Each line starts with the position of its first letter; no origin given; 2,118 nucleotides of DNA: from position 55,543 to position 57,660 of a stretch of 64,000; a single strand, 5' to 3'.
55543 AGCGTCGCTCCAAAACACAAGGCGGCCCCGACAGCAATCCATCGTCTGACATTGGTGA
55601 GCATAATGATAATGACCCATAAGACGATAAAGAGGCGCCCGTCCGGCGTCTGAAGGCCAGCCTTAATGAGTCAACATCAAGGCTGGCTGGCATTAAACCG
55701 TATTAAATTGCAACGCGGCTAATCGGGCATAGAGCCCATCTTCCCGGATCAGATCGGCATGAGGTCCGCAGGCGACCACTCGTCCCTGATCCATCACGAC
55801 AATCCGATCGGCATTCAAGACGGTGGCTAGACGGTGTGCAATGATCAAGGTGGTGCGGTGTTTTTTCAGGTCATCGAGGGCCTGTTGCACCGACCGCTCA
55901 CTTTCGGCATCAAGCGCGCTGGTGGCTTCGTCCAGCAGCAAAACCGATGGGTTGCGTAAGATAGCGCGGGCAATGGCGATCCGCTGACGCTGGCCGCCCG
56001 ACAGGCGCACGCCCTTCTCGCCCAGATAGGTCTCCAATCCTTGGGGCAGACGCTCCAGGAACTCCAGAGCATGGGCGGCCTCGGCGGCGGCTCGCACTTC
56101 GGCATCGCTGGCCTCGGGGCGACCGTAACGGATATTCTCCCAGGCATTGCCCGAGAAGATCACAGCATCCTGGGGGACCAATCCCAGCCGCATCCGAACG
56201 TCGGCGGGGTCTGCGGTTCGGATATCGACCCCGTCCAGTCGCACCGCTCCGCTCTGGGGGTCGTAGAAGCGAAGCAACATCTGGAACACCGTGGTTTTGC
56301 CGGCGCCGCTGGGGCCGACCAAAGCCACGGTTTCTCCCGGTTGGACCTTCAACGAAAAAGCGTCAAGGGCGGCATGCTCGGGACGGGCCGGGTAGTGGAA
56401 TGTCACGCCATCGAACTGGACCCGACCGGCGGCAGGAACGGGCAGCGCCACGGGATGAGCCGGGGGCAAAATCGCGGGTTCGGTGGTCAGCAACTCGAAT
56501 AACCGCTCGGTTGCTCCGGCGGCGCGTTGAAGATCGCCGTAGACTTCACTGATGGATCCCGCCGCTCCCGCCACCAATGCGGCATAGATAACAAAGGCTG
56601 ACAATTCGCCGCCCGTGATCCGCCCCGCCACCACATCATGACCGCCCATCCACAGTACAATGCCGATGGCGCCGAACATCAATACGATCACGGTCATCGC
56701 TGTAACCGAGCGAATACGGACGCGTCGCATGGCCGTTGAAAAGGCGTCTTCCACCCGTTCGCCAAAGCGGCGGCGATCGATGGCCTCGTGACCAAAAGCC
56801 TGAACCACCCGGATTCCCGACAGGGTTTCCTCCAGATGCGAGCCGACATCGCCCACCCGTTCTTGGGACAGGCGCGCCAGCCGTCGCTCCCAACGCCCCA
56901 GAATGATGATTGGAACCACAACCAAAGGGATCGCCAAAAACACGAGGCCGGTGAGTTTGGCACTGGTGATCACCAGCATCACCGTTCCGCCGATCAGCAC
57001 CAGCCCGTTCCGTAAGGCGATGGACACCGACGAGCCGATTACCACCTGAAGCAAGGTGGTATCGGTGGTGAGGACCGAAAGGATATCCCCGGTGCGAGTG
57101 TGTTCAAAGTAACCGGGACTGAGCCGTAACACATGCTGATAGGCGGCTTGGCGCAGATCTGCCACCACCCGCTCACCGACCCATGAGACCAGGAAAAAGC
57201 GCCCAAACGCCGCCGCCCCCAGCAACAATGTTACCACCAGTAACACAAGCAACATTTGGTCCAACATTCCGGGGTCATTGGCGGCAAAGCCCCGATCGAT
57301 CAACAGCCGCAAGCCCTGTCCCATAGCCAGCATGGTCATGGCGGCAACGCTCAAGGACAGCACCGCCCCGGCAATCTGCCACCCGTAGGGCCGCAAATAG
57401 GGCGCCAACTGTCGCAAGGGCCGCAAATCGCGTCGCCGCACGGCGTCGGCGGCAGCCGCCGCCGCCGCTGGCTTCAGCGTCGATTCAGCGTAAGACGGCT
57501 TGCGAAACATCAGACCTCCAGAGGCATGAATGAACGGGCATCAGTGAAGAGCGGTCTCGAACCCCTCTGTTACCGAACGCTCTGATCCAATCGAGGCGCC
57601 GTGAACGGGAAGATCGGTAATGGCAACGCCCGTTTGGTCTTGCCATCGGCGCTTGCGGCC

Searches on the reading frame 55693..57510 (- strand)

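Call 73: search_protein_families(library=pfam, proteins=[window:55693-57510:-], max_evalue=0.001)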
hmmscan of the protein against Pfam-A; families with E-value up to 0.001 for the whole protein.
window:55693-57510:- (605 aa): 7 families
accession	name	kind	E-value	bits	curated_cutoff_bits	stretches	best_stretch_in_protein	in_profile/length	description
PF00664.28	ABC_membrane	-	6.2e-51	174.1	28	1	50-315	5-272/274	ABC transporter transmembrane region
PF00005.33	ABC_tran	-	9.1e-34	117.4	25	1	382-531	1-137/137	ABC transporter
PF02463.25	SMC_N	-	2.6e-07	30.8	40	1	419-574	107-212/220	RecF/RecN/SMC N terminal domain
PF13401.12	AAA_22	-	5.5e-05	23.9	27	1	395-552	8-117/130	AAA domain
PF13191.12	AAA_16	-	7.5e-05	23.7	32.6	1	389-550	19-161/167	AAA ATPase domain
PF06414.18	Zeta_toxin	-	0.00035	20.5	22.3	1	396-435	20-59/199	Zeta toxin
PF13304.12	AAA_21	-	0.00066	20.3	27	0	396-415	3-22/304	AAA domain, putative AbiEii toxin, Type IV TA system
